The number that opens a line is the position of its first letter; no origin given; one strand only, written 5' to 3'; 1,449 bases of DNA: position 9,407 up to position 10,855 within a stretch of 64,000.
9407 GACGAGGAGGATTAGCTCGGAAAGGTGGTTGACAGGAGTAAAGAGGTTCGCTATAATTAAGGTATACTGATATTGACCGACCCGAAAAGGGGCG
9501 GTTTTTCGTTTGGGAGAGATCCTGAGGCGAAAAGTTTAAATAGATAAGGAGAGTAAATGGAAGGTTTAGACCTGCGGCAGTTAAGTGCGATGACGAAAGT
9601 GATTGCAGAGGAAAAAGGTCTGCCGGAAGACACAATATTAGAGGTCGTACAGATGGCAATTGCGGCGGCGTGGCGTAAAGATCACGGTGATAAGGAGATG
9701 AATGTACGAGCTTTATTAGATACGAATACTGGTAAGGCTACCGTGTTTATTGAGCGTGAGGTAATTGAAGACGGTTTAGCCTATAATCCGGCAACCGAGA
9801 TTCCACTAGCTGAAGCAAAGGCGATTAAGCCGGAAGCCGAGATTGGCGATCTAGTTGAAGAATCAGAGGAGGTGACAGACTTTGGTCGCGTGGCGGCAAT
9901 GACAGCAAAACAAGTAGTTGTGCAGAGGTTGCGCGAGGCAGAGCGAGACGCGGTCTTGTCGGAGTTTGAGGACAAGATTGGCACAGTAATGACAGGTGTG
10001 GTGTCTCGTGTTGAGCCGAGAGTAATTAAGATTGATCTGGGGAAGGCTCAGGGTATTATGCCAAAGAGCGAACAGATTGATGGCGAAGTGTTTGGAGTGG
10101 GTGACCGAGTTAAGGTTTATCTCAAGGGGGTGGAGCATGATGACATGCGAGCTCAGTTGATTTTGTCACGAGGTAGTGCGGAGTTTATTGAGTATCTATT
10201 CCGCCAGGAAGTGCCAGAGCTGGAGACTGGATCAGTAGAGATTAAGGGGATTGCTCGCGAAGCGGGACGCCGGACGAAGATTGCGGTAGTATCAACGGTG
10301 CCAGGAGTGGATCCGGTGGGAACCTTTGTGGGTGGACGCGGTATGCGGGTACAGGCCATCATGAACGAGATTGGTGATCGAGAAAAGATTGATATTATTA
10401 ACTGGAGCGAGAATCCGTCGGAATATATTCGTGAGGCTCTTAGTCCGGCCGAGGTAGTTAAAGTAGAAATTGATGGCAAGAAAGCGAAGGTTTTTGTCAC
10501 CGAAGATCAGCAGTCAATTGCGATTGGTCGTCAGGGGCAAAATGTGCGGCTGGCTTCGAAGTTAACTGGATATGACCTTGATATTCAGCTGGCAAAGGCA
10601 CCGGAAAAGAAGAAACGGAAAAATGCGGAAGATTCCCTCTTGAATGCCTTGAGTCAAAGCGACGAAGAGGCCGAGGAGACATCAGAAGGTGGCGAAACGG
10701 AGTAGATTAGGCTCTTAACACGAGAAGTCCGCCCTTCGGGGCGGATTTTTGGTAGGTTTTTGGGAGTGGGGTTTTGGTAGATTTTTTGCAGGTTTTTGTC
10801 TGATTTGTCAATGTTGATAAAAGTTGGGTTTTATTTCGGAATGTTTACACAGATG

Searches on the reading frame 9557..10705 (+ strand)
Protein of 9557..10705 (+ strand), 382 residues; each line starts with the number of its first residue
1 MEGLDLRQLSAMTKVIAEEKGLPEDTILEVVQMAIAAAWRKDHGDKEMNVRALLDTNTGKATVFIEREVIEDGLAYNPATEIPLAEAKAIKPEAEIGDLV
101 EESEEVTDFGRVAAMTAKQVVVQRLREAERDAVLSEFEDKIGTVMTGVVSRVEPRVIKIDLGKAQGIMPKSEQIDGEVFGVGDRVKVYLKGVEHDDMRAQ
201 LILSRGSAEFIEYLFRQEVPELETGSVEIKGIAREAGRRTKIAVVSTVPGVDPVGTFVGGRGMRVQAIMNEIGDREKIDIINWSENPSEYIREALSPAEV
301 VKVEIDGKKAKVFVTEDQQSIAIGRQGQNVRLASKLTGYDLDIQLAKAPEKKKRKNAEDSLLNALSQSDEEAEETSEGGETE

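Call 14: search_protein_families(library=pfam, proteins=[window:9557-10705:+])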
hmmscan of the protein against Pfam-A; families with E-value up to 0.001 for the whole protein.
window:9557-10705:+ (382 aa): 5 families
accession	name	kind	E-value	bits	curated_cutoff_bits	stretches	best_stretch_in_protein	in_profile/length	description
PF08529.16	NusA_N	-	2.2e-32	112.2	23.8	1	11-131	4-119/119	NusA N-terminal domain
PF13184.12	KH_5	-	5e-24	84.7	27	1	236-305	1-69/69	NusA-like KH domain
PF00575.29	S1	-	1.2e-07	32.5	22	1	139-201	2-71/74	S1 RNA binding domain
PF23095.1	KH_NusA_C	-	7.2e-06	26.4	34.2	1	314-343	5-34/59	Transcription termination/antitermination protein NusA, KH domain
PF07650.23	KH_2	-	2.3e-05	24.6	22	1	289-342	4-59/78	KH domain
